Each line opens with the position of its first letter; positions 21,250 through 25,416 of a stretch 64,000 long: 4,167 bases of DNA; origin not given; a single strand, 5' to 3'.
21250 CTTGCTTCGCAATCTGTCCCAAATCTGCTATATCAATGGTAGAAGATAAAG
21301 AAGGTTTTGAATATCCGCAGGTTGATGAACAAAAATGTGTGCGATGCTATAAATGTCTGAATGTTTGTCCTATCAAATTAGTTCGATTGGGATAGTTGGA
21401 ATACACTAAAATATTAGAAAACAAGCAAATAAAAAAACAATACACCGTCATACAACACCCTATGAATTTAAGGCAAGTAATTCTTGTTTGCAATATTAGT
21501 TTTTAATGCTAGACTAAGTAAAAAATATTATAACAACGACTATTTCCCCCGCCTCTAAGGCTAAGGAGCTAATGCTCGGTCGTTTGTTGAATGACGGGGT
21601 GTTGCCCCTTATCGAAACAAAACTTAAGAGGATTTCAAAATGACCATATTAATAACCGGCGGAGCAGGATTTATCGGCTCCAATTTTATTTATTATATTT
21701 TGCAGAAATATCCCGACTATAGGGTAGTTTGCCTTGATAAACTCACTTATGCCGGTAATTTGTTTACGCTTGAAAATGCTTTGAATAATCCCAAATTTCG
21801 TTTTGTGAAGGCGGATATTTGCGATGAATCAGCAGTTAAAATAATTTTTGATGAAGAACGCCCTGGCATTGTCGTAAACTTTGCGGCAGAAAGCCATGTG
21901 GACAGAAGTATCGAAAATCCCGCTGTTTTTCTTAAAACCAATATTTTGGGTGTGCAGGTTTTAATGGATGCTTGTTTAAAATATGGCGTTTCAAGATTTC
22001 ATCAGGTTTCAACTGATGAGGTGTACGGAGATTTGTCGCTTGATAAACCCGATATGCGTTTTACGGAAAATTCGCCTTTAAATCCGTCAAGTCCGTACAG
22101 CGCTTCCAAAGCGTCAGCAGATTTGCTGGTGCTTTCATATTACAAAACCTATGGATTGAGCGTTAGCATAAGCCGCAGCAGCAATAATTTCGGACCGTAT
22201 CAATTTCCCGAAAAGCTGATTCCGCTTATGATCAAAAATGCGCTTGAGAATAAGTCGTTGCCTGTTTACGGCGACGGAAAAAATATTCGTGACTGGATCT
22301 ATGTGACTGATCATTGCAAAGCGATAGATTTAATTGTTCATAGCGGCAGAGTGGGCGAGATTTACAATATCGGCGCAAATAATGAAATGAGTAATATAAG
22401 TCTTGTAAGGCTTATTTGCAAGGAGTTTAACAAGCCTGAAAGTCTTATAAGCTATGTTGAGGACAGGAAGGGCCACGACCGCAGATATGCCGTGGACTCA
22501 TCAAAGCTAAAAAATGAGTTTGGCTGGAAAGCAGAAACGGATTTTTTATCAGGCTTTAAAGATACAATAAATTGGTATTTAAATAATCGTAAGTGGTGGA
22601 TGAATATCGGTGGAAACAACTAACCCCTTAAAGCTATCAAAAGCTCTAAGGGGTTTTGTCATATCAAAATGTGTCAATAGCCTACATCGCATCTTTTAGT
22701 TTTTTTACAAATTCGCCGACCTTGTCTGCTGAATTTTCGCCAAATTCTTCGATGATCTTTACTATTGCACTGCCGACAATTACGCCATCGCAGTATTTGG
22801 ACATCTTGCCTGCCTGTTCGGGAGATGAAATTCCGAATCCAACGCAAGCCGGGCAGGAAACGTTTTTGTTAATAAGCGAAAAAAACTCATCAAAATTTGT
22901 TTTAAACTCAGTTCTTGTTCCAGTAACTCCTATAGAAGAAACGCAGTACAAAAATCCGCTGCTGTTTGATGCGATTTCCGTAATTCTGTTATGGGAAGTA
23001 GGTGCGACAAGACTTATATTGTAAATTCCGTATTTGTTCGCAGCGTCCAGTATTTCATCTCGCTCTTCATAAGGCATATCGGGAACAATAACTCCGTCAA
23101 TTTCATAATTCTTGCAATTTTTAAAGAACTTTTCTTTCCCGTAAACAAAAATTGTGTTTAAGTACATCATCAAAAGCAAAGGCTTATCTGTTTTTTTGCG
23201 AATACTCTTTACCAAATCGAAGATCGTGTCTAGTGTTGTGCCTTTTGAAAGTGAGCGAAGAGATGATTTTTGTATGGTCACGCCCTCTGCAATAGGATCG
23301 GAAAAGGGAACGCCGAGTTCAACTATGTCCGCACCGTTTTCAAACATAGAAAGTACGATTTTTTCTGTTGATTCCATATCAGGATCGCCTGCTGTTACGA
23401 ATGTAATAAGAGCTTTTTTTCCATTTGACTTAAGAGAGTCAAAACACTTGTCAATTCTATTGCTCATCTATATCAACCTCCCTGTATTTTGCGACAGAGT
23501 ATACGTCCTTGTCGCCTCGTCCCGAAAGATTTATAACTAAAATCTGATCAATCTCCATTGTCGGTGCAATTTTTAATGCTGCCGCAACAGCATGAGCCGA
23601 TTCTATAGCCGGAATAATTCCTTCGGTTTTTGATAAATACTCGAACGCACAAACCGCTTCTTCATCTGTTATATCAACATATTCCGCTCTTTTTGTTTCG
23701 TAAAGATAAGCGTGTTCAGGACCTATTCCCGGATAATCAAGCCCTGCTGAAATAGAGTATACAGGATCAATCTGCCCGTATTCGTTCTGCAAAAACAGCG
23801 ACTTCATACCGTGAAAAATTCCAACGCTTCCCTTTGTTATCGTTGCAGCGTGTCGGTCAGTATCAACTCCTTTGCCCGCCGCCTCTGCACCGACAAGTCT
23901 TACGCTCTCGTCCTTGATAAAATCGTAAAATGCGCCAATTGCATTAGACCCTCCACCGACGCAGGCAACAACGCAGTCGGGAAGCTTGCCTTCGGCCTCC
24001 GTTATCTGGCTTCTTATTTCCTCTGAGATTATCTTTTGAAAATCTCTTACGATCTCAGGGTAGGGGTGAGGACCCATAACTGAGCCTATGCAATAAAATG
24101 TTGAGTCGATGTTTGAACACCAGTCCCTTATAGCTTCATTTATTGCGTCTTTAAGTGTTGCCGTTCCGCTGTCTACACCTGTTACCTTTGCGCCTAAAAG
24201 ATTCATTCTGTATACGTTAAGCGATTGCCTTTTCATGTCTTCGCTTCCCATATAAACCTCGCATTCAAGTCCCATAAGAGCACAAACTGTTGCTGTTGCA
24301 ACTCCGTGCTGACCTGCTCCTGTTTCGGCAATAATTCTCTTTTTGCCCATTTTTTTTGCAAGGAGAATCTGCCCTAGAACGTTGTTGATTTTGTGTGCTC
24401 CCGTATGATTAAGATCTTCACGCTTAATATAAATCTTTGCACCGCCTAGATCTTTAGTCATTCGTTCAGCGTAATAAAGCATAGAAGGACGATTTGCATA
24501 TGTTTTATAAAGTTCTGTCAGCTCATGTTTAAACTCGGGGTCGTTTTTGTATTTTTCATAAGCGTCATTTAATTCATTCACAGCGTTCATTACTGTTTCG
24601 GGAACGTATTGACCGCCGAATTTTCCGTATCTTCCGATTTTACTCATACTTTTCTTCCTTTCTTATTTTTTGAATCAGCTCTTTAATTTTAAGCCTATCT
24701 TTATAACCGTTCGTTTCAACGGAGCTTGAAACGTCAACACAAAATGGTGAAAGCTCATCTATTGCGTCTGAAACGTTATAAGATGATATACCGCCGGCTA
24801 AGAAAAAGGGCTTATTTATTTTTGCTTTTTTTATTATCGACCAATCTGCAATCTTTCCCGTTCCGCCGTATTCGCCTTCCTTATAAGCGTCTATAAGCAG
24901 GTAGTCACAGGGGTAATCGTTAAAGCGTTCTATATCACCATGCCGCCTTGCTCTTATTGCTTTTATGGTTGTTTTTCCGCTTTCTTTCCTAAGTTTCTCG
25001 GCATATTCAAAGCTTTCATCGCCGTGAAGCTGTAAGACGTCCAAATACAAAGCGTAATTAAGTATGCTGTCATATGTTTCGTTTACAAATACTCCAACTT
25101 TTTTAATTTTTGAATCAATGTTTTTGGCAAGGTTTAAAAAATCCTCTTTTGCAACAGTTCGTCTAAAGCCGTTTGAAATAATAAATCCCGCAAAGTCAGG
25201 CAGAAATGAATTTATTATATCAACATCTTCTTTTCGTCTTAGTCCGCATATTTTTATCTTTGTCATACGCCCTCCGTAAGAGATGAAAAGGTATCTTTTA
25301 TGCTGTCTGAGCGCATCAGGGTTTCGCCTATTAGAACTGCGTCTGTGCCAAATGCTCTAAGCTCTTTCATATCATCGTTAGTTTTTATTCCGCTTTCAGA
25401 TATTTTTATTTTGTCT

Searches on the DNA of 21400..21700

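Call 7: search_rna_families(source=window, start=21400, end=21700, threshold=evalue, max_evalue=10, show_alignments=2)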
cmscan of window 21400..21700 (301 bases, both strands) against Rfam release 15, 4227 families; matches with E-value up to 10: 3.
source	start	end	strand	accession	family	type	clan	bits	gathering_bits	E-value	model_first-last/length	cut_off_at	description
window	21447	21510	+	RF01155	snoR101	Gene; snRNA; snoRNA; CD-box;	-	14.3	40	1.6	1-66/66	no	Small nucleolar RNA snoR101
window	21615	21700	-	RF01459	rliE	Gene; sRNA;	-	12.8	90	9.8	66-222/222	5'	Listeria sRNA rliE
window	21670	21689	-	RF01905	HOTAIR_2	Gene; lncRNA;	-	10.2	60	5.4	50-69/69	no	HOTAIR conserved region 2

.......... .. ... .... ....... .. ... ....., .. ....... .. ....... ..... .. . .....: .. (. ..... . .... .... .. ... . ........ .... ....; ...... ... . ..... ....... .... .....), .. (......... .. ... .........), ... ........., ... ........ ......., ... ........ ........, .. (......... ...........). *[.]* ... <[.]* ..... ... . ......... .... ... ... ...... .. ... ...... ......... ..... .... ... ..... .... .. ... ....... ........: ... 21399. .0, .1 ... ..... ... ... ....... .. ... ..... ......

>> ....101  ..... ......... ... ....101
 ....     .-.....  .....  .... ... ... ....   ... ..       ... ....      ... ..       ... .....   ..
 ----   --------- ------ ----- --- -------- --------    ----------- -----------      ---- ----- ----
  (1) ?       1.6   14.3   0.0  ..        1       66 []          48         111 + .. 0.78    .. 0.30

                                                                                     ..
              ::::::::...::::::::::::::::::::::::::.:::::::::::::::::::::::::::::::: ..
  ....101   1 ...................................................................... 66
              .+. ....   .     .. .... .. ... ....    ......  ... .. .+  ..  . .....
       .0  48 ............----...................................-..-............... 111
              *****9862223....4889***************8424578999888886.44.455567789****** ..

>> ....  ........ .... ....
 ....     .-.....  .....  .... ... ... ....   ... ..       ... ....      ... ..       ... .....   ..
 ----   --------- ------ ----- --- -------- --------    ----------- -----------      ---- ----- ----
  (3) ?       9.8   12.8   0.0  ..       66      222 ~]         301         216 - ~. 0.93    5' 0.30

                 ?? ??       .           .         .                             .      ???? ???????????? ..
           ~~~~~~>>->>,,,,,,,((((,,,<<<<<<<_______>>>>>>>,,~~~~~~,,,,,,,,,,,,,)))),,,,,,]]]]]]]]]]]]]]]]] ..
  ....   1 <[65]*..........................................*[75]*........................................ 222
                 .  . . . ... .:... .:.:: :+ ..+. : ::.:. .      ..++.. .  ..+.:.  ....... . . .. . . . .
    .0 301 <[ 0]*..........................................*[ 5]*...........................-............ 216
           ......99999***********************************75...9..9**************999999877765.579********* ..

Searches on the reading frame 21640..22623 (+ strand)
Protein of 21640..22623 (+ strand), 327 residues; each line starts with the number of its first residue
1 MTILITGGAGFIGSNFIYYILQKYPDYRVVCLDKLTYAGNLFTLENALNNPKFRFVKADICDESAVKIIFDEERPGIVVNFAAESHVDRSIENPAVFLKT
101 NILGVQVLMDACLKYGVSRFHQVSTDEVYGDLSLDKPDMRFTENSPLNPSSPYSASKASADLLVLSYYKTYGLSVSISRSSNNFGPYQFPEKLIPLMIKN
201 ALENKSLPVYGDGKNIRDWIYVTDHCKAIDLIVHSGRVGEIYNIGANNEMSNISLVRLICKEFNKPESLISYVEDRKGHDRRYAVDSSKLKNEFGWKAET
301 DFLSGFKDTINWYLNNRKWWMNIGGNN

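Call 9: search_protein_families(library=pfam, proteins=[window:21640-22623:+])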
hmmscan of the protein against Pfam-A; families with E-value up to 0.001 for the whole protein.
window:21640-22623:+ (327 aa): 6 families
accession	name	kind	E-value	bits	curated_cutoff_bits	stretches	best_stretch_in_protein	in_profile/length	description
PF16363.11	GDP_Man_Dehyd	-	4.2e-83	280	27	1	4-308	1-331/332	GDP-mannose 4,6 dehydratase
PF01370.27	Epimerase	-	5.3e-70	236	20.9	1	3-245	1-240/240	NAD dependent epimerase/dehydratase family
PF01073.25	3Beta_HSD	-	1.7e-18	67.1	22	1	4-224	1-220/280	3-beta hydroxysteroid dehydrogenase/isomerase family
PF04321.23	RmlD_sub_bind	-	2e-18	66.9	27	1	1-275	1-243/287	RmlD substrate binding domain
PF02719.21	Polysacc_synt_2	-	1.3e-17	64.4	20.2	1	3-127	1-130/293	Polysaccharide biosynthesis protein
PF07993.18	NAD_binding_4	-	1.2e-11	44.8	20.1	1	5-182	1-206/258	Male sterility protein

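Call 22: find_encoding_contigs(protein=window:21640-22623:+, flank=1500, max_places=10)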
Protein window:21640-22623:+ (327 aa): 16 contigs read that carry it; 7 places shown.
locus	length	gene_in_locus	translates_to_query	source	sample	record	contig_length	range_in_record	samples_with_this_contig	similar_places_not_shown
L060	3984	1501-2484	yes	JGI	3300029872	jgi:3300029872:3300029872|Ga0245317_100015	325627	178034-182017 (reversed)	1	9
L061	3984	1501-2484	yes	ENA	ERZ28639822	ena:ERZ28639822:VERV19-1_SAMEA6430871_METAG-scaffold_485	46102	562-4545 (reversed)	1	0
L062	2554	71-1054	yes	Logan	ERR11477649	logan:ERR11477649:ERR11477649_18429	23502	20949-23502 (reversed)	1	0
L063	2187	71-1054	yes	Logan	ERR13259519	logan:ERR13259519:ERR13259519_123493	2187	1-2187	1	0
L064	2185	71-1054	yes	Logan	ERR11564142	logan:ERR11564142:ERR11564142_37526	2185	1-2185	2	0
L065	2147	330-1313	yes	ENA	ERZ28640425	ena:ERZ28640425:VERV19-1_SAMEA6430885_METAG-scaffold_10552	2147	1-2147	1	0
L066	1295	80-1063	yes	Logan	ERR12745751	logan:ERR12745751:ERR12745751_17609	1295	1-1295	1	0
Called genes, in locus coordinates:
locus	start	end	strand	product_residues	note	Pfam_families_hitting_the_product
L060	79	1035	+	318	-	PF04432:FrhB_FdhB_C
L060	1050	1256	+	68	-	PF25160:LdpA_Fe-S-bd (faint), PF13237:Fer4_10 (faint), PF00037:Fer4 (faint), PF14697:Fer4_21, PF12838:Fer4_7, PF13187:Fer4_9, PF12797:Fer4_2 (weak), PF12837:Fer4_6 (weak)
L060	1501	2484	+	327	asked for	PF01073:3Beta_HSD, PF01370:Epimerase, PF02719:Polysacc_synt_2, PF04321:RmlD_sub_bind, PF07993:NAD_binding_4, PF16363:GDP_Man_Dehyd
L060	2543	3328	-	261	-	PF00290:Trp_syntA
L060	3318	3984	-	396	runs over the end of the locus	PF00291:PALP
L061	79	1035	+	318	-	PF04432:FrhB_FdhB_C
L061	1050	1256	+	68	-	PF25160:LdpA_Fe-S-bd (faint), PF13237:Fer4_10 (faint), PF00037:Fer4 (faint), PF14697:Fer4_21, PF12838:Fer4_7, PF13187:Fer4_9, PF12797:Fer4_2 (weak), PF12837:Fer4_6 (weak)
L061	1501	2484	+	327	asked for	PF01073:3Beta_HSD, PF01370:Epimerase, PF02719:Polysacc_synt_2, PF04321:RmlD_sub_bind, PF07993:NAD_binding_4, PF16363:GDP_Man_Dehyd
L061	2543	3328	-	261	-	PF00290:Trp_syntA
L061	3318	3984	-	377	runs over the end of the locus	PF00291:PALP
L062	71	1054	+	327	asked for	PF01073:3Beta_HSD, PF01370:Epimerase, PF02719:Polysacc_synt_2, PF04321:RmlD_sub_bind, PF07993:NAD_binding_4, PF16363:GDP_Man_Dehyd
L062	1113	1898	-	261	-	PF00290:Trp_syntA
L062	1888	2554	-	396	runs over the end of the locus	PF00291:PALP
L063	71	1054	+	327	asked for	PF01073:3Beta_HSD, PF01370:Epimerase, PF02719:Polysacc_synt_2, PF04321:RmlD_sub_bind, PF07993:NAD_binding_4, PF16363:GDP_Man_Dehyd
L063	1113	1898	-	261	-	PF00290:Trp_syntA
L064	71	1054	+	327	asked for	PF01073:3Beta_HSD, PF01370:Epimerase, PF02719:Polysacc_synt_2, PF04321:RmlD_sub_bind, PF07993:NAD_binding_4, PF16363:GDP_Man_Dehyd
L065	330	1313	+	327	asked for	PF01073:3Beta_HSD, PF01370:Epimerase, PF02719:Polysacc_synt_2, PF04321:RmlD_sub_bind, PF07993:NAD_binding_4, PF16363:GDP_Man_Dehyd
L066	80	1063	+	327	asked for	PF01073:3Beta_HSD, PF01370:Epimerase, PF02719:Polysacc_synt_2, PF04321:RmlD_sub_bind, PF07993:NAD_binding_4, PF16363:GDP_Man_Dehyd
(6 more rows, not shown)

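Call 50: find_homologous_proteins(query=window:21640-22623:+, max_evalue=1e-120)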
Query window:21640-22623:+ (327 aa): 7917 proteins with E <= 1e-120 among 8000 candidates; the best 120 are listed.
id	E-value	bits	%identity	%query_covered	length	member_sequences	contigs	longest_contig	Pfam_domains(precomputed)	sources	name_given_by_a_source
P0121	1.9e-219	745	-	-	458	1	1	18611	PF04321.24,PF16363.12,PF02719.22,PF01073.26,PF07993.19,PF01370.28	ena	-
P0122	1.2e-218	743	98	100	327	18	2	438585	PF04321.24,PF16363.12,PF02719.22,PF01073.26,PF07993.19,PF01370.28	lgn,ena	-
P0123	4.3e-201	685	92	99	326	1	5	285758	PF04321.24,PF16363.12,PF02719.22,PF01073.26,PF07993.19,PF01370.28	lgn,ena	-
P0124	2.1e-198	676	91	99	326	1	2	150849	PF04321.24,PF16363.12,PF02719.22,PF01073.26,PF07993.19,PF01370.28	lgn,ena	-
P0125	2.5e-198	676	92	99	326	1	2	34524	PF04321.24,PF16363.12,PF02719.22,PF01073.26,PF07993.19,PF01370.28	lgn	-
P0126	2.0e-197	673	91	99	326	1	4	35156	PF04321.24,PF16363.12,PF02719.22,PF01073.26,PF07993.19,PF01370.28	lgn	-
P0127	1.9e-195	667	88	100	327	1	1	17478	PF04321.24,PF16363.12,PF02719.22,PF01073.26,PF07993.19,PF01370.28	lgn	-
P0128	1.7e-192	657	89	98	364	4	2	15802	PF04321.24,PF16363.12,PF02719.22,PF01073.26,PF07993.19,PF01370.28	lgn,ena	-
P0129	7.9e-187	638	84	99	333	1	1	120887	PF04321.24,PF16363.12,PF02719.22,PF01073.26,PF07993.19,PF01370.28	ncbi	-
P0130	3.1e-185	633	84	99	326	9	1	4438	PF04321.24,PF16363.12,PF02719.22,PF01073.26,PF07993.19,PF01370.28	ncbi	-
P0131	2.8e-184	630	83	99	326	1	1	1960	PF04321.24,PF16363.12,PF02719.22,PF01073.26,PF07993.19,PF01370.28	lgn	-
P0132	9.2e-184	628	82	100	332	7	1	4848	PF04321.24,PF16363.12,PF02719.22,PF01073.26,PF07993.19,PF01370.28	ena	-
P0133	3.6e-183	626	82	100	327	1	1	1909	PF04321.24,PF16363.12,PF02719.22,PF01073.26,PF07993.19,PF01370.28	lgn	-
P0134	1.7e-182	624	82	100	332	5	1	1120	PF04321.24,PF16363.12,PF02719.22,PF01073.26,PF07993.19,PF01370.28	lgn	-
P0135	6.6e-182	622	82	100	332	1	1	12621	PF04321.24,PF16363.12,PF02719.22,PF01073.26,PF07993.19,PF01370.28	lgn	-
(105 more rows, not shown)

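Call 52: find_encoding_contigs(protein=P0123, flank=1200, max_places=2)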
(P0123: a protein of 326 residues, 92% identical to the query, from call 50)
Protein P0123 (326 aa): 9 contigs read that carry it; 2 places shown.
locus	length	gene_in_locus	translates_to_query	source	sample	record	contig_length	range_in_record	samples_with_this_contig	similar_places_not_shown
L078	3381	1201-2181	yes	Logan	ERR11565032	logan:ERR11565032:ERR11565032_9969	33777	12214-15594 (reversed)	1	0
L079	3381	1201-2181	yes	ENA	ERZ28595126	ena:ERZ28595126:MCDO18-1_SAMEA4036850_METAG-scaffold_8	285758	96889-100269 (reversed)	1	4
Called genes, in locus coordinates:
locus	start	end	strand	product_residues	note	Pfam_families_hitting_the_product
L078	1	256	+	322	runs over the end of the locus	PF00165:HTH_AraC, PF12833:HTH_18, PF00165:HTH_AraC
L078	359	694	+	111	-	-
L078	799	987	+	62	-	-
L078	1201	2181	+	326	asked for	PF01073:3Beta_HSD, PF01370:Epimerase, PF02719:Polysacc_synt_2, PF04321:RmlD_sub_bind, PF07993:NAD_binding_4, PF16363:GDP_Man_Dehyd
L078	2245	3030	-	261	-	PF00290:Trp_syntA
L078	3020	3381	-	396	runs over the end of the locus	PF00291:PALP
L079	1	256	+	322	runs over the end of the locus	PF00165:HTH_AraC, PF12833:HTH_18, PF00165:HTH_AraC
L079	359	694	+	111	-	-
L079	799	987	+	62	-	-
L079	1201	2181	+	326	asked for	PF01073:3Beta_HSD, PF01370:Epimerase, PF02719:Polysacc_synt_2, PF04321:RmlD_sub_bind, PF07993:NAD_binding_4, PF16363:GDP_Man_Dehyd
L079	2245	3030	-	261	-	PF00290:Trp_syntA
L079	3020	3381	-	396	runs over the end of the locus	PF00291:PALP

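Call 53: find_encoding_contigs(protein=P0129, flank=1200, max_places=2)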
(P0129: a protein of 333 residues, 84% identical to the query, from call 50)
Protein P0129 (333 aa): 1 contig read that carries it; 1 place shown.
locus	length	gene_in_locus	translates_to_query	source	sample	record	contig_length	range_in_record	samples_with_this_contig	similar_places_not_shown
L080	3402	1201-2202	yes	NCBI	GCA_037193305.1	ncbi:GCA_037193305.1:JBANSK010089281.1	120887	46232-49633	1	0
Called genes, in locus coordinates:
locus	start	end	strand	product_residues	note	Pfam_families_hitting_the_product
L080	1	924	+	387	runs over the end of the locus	PF12838:Fer4_7, PF14697:Fer4_21 (weak), PF00037:Fer4 (weak), PF04432:FrhB_FdhB_C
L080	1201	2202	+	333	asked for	PF01073:3Beta_HSD, PF01370:Epimerase, PF02719:Polysacc_synt_2, PF04321:RmlD_sub_bind, PF16363:GDP_Man_Dehyd, PF07993:NAD_binding_4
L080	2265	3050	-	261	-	PF00290:Trp_syntA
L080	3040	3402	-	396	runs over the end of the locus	PF00291:PALP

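Call 54: find_encoding_contigs(protein=P0127, flank=1200, max_places=2)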
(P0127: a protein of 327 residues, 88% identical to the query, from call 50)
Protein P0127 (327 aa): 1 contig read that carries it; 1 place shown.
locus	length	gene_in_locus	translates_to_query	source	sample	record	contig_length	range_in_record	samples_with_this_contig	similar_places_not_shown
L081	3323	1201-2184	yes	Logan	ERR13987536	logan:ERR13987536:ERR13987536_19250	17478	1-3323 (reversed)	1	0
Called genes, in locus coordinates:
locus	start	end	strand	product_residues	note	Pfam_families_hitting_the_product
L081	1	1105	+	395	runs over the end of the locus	-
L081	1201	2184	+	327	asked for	PF01073:3Beta_HSD, PF01370:Epimerase, PF02719:Polysacc_synt_2, PF04321:RmlD_sub_bind, PF07993:NAD_binding_4, PF16363:GDP_Man_Dehyd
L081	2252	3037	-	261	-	PF00290:Trp_syntA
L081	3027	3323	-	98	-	?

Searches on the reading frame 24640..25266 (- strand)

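Call 65: search_protein_families(library=pfam, proteins=[window:24640-25266:-], max_evalue=0.00001)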
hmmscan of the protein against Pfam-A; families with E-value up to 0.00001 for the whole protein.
window:24640-25266:- (208 aa): 1 family
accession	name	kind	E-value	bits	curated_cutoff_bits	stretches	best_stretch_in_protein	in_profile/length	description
PF00697.28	PRAI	-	4e-40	138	22.7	1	4-199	1-192/193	N-(5'phosphoribosyl)anthranilate (PRA) isomerase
